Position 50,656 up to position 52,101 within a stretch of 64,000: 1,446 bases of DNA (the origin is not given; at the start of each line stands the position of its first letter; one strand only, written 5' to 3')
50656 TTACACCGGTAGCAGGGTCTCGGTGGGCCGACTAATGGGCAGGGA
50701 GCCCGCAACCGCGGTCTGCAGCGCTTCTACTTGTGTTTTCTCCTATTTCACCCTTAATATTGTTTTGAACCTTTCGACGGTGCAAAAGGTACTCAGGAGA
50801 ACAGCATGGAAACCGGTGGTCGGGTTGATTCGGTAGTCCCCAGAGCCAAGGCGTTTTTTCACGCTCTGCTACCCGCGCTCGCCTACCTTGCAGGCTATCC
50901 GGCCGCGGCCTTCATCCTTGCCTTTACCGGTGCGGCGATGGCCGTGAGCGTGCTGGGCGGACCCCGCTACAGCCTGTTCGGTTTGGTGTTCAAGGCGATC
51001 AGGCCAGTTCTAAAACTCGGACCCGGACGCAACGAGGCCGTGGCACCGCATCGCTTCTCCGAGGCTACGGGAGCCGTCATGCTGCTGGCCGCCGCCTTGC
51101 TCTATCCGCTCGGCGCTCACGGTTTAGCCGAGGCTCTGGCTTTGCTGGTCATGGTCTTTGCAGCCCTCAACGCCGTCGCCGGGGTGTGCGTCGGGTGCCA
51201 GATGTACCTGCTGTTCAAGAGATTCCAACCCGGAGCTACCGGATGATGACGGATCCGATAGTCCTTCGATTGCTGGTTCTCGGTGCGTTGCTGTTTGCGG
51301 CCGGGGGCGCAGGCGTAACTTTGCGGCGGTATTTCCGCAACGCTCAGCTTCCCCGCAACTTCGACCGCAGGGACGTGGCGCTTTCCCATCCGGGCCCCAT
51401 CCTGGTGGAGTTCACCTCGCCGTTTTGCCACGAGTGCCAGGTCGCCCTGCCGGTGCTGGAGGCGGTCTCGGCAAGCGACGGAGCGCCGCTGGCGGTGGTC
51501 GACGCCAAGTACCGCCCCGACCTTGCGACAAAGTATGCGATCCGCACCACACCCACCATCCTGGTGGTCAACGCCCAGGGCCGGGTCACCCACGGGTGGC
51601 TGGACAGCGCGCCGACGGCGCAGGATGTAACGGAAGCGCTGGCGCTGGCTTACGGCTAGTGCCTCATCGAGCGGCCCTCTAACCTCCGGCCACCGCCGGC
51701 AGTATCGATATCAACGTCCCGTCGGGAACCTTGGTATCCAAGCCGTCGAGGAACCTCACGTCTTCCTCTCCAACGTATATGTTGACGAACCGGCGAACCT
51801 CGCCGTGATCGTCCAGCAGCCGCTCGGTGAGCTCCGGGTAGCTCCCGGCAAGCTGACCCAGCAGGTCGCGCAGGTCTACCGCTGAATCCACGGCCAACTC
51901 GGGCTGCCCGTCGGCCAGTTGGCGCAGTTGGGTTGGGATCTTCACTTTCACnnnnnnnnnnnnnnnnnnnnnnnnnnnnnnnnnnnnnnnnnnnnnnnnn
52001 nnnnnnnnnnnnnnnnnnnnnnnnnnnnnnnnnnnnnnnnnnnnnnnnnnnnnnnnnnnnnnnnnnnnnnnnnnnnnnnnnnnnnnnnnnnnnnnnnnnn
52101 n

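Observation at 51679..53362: SAM-I riboswitch drives a ThrC-like plus CysO-like gene pair: candidate MetM/MetO thiocarboxylate route to homocysteine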

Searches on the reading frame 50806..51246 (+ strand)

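Call 4: search_protein_families(library=ncbifam, proteins=[window:50806-51246:+], max_evalue=0.001)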
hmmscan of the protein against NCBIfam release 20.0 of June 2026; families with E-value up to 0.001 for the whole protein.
window:50806-51246:+ (146 aa): 0 families

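Call 5: search_protein_families(library=pfam, proteins=[window:50806-51246:+], max_evalue=0.001)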
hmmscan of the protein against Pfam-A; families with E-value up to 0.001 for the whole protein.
window:50806-51246:+ (146 aa): 1 family
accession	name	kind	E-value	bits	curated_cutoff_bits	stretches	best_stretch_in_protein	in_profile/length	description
PF14340.12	DUF4395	-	2.4e-24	86.6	24.5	1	7-139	1-130/130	Domain of unknown function (DUF4395)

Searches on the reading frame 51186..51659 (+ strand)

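Call 4: search_protein_families(library=ncbifam, proteins=[window:51186-51659:+], max_evalue=0.001)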
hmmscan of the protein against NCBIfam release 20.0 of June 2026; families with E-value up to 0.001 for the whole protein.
window:51186-51659:+ (157 aa): 7 families
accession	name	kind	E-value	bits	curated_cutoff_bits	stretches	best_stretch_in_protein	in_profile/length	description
TIGR01068.1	thioredoxin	equivalog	3.4e-09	36.8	96.8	1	65-134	10-81/101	thioredoxin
NF008229.0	PRK10996.1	equivalog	2e-08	34.1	125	1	63-135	46-119/141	thioredoxin TrxC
TIGR01126.1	pdi_dom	equivalog_domain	5e-07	30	107.2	1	67-132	12-82/105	protein disulfide-isomerase domain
NF006898.0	PRK09381.1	equivalog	3.9e-06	27.2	138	1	66-130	18-84/109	thioredoxin TrxA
TIGR00411.1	redox_disulf_1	equivalog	8.6e-05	22.5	92.75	1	76-131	6-62/82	MJ0307 family thioredoxin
TIGR01130.1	ER_PDI_fam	subfamily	0.00058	19.5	344.25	1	71-129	20-83/476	protein disulfide-isomerase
NF047697.1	ThioredTrxAClost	equivalog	0.00079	19.6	140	0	66-136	14-86/105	thioredoxin TrxA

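Call 5: search_protein_families(library=pfam, proteins=[window:51186-51659:+], max_evalue=0.001)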
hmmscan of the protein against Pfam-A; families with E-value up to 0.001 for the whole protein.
window:51186-51659:+ (157 aa): 5 families
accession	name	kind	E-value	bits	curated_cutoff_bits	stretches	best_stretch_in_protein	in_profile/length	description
PF00085.26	Thioredoxin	-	1.1e-09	38.7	23.5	1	68-132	17-83/103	Thioredoxin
PF14595.12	Thioredoxin_9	-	1.4e-06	28.6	25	1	47-150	20-126/129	Thioredoxin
PF13192.12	Thioredoxin_3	-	0.00028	21.3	24.8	1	78-134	7-59/76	Thioredoxin domain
PF05768.20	Glrx-like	-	0.00035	21.3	26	1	76-131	5-59/77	Glutaredoxin-like domain (DUF836)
PF13098.12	Thioredoxin_2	-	0.00038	21.2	27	1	71-133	7-86/104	Thioredoxin-like domain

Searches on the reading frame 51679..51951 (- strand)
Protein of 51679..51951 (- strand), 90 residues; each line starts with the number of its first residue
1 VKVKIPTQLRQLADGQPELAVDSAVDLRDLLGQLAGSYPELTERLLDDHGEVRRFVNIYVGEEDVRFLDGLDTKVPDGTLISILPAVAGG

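Call 4: search_protein_families(library=ncbifam, proteins=[window:51679-51951:-], max_evalue=0.001)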
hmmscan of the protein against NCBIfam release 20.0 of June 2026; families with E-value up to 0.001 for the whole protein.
window:51679-51951:- (90 aa): 2 families
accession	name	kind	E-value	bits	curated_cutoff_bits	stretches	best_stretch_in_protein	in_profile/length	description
NF041918.1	SAMP1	equivalog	8e-16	58.4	60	1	1-90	1-91/91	ubiquitin-like small modifier protein 1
TIGR01687.1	moaD_arch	subfamily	1.8e-09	38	49.5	1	2-90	2-88/88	MoaD family protein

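Call 5: search_protein_families(library=pfam, proteins=[window:51679-51951:-], max_evalue=0.001)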
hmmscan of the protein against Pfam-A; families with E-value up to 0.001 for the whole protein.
window:51679-51951:- (90 aa): 1 family
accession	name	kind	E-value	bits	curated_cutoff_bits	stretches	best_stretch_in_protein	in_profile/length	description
PF02597.26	ThiS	-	4.8e-13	49.9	22.5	1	3-90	1-76/76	ThiS family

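Call 62: search_solved_structures(query=window:51679-51951:-, max_evalue=0.01, show_alignments=2)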
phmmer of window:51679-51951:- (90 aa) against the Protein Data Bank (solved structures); distinct sequences matched with E-value up to 0.01: 6.
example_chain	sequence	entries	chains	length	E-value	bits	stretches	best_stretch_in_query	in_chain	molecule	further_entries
3dwg_C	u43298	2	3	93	8.8e-17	64.2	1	3-90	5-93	9.5 kDa culture filtrate antigen cfp10A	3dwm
4n6e_B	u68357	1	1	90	3.3e-13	52.8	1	3-90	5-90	ThiS/MoaD family protein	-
2m19_A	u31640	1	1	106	2e-08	37.5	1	20-90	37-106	Molybdopterin converting factor subunit 1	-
1v8c_A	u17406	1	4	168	5.3e-08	36.2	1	10-90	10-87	MoaD related protein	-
2l52_A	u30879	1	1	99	2.3e-06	30.9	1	2-90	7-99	METHANOSARCINA ACETIVORANS SAMP1 HOMOLOG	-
2g1e_A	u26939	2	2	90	0.0017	21.8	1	23-90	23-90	hypothetical protein Ta0895 | Putative uncharacterized protein Ta0895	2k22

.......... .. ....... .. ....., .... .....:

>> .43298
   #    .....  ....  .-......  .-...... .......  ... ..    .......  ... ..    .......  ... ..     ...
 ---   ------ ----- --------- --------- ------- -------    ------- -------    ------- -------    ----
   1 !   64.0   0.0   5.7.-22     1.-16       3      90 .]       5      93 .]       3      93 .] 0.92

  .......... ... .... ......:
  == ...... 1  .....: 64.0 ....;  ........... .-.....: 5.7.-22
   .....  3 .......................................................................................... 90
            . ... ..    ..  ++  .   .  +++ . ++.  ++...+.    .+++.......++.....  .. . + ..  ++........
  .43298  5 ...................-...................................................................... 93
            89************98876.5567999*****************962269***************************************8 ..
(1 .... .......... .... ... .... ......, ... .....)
